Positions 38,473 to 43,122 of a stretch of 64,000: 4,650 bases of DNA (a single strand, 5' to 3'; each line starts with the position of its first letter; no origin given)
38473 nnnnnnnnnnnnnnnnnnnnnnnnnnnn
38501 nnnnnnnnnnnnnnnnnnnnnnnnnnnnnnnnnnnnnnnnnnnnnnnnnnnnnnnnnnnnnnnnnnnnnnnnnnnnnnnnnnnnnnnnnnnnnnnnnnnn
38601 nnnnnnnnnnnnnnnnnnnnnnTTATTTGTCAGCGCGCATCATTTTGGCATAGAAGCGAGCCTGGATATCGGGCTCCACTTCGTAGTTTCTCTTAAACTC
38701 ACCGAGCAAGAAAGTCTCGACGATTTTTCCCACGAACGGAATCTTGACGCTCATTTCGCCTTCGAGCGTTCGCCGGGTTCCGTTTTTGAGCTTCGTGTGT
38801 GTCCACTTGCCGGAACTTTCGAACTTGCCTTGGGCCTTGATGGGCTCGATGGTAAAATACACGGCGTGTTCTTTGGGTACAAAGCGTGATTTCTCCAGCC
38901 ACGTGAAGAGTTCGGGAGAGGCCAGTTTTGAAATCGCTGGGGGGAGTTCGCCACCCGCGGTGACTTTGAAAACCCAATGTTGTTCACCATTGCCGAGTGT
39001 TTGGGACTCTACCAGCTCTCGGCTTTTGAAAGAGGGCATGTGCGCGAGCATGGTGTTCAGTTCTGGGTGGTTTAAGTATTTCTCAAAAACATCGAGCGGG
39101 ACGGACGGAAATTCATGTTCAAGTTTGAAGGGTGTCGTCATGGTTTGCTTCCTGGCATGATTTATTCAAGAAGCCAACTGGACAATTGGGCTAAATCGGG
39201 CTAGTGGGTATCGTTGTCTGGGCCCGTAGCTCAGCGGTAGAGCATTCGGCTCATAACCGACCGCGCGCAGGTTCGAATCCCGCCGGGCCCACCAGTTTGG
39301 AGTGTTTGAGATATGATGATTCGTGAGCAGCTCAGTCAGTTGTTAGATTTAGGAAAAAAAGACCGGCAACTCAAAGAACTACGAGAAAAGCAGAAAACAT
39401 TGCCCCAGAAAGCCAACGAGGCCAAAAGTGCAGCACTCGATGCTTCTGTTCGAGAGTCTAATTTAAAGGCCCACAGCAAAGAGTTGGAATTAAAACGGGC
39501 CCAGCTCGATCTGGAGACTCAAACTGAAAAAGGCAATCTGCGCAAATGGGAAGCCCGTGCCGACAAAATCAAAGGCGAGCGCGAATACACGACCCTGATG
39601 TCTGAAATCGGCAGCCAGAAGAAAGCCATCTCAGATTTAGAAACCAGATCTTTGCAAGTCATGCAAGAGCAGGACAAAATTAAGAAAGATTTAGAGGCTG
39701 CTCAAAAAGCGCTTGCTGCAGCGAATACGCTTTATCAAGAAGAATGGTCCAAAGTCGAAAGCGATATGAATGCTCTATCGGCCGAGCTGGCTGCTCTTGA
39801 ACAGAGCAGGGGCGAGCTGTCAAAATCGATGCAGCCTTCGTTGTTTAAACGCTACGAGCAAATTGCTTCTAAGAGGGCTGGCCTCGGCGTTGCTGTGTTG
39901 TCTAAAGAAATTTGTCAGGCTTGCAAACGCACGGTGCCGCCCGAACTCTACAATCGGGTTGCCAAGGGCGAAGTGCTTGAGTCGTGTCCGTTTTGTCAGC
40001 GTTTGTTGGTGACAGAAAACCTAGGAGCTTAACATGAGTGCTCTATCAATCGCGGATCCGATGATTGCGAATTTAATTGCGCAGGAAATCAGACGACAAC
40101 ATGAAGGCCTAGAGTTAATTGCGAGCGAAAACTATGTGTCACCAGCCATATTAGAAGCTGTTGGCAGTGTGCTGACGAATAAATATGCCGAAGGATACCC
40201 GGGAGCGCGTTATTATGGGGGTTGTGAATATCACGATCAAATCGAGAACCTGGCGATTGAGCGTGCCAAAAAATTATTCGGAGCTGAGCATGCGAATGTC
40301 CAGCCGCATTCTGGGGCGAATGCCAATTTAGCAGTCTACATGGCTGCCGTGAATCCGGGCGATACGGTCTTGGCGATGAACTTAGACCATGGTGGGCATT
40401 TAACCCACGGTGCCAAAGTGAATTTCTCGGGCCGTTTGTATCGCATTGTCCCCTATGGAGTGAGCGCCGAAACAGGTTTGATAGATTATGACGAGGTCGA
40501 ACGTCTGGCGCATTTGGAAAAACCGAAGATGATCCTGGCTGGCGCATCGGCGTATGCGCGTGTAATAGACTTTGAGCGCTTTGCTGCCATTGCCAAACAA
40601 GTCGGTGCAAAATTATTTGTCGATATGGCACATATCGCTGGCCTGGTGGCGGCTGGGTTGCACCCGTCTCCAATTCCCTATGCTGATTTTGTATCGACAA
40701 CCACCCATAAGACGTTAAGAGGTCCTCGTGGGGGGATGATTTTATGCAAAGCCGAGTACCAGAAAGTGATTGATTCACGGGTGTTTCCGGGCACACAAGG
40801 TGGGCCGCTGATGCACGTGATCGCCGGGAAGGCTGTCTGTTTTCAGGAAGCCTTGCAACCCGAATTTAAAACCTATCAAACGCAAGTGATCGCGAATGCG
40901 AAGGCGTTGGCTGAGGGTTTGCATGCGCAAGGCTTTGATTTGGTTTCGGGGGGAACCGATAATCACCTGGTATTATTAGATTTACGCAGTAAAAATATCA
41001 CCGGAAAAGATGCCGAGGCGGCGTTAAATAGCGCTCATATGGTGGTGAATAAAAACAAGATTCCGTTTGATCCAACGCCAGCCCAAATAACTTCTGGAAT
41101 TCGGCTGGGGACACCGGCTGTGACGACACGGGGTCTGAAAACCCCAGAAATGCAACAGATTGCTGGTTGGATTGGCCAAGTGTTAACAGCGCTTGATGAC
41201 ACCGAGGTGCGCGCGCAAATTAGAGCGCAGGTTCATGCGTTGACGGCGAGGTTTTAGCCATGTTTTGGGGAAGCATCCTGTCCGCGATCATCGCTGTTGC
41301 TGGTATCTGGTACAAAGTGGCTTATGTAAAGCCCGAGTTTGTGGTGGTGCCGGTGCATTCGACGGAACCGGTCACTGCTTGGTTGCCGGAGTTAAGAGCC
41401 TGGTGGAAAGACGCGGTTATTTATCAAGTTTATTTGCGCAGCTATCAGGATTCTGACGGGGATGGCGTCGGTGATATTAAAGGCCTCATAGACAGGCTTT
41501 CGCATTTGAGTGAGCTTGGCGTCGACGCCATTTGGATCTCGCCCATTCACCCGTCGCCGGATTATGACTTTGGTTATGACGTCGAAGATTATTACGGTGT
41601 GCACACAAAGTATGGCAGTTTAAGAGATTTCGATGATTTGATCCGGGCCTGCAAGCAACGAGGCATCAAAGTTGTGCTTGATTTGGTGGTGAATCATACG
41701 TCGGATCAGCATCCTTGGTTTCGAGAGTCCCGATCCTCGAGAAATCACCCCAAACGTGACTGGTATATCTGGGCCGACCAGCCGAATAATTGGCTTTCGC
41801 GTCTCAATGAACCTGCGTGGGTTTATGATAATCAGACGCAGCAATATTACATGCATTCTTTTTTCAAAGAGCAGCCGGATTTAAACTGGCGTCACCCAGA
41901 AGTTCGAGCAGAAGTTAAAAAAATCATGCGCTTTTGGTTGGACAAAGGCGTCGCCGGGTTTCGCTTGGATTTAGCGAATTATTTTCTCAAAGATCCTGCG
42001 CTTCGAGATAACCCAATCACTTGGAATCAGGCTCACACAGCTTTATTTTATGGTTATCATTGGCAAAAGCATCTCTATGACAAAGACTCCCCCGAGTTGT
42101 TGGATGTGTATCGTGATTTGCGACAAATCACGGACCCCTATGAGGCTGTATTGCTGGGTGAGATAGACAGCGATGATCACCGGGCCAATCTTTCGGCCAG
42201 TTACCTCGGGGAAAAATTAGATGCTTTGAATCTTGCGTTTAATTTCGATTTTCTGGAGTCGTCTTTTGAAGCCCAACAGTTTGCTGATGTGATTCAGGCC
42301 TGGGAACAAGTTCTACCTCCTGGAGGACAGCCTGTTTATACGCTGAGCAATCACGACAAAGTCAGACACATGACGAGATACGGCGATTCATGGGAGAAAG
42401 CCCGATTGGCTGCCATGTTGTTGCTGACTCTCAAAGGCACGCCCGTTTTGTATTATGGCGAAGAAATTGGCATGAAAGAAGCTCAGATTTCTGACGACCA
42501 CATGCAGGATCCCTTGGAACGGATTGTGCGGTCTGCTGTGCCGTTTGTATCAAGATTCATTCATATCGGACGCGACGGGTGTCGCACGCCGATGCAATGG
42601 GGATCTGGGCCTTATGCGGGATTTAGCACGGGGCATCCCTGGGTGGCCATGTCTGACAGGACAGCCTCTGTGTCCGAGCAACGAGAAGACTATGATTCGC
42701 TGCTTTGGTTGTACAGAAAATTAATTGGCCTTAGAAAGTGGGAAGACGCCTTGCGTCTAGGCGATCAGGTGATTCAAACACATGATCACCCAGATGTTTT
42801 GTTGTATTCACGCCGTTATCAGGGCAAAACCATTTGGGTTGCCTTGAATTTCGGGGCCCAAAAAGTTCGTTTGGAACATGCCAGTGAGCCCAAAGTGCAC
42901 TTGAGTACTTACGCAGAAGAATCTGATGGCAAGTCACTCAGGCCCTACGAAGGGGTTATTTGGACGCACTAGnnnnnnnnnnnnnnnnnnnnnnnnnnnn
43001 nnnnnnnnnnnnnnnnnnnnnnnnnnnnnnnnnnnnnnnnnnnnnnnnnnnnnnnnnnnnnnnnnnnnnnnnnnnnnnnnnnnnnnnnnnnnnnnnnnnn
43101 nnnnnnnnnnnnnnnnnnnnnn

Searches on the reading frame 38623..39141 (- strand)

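Call 64: search_protein_families(library=pfam, proteins=[window:38623-39141:-], max_evalue=0.001)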
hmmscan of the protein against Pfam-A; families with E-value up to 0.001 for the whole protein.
window:38623-39141:- (172 aa): 1 family
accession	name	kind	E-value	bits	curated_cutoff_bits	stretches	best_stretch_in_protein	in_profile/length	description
PF10698.15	DUF2505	-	9.5e-10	39.2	26.9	1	9-158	4-152/158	Protein of unknown function (DUF2505)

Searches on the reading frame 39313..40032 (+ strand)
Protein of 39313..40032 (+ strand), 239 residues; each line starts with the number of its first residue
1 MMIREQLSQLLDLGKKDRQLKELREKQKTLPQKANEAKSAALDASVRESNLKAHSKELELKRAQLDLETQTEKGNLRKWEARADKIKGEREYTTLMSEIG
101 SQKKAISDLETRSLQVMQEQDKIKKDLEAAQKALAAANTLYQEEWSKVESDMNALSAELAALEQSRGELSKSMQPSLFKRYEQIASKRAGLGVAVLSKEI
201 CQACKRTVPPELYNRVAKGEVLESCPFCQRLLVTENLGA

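Call 64: search_protein_families(library=pfam, proteins=[window:39313-40032:+], max_evalue=0.001)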
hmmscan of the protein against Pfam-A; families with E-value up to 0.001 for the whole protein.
window:39313-40032:+ (239 aa): 2 families
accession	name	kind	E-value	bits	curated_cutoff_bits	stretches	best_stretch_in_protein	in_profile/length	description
PF24481.2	CT398_CC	-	4.6e-11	43.3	27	1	15-187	3-178/180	CT398-like coiled coil hairpin domain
PF02591.20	Zn_ribbon_9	-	8.3e-09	35.8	29.1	1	201-232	2-33/33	C4-type zinc ribbon domain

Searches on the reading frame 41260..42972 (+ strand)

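Call 88: search_protein_families(library=pfam, proteins=[window:41260-42972:+], max_evalue=0.00001)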
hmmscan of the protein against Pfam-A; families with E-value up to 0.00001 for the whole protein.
window:41260-42972:+ (570 aa): 2 families
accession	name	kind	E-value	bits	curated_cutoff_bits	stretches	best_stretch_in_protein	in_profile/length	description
PF00128.31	Alpha-amylase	-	2.8e-118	396.4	22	1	56-500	1-445/446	Alpha amylase, catalytic domain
PF11941.14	DUF3459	-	8.2e-07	29.8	22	1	484-567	1-89/90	Domain of unknown function (DUF3459)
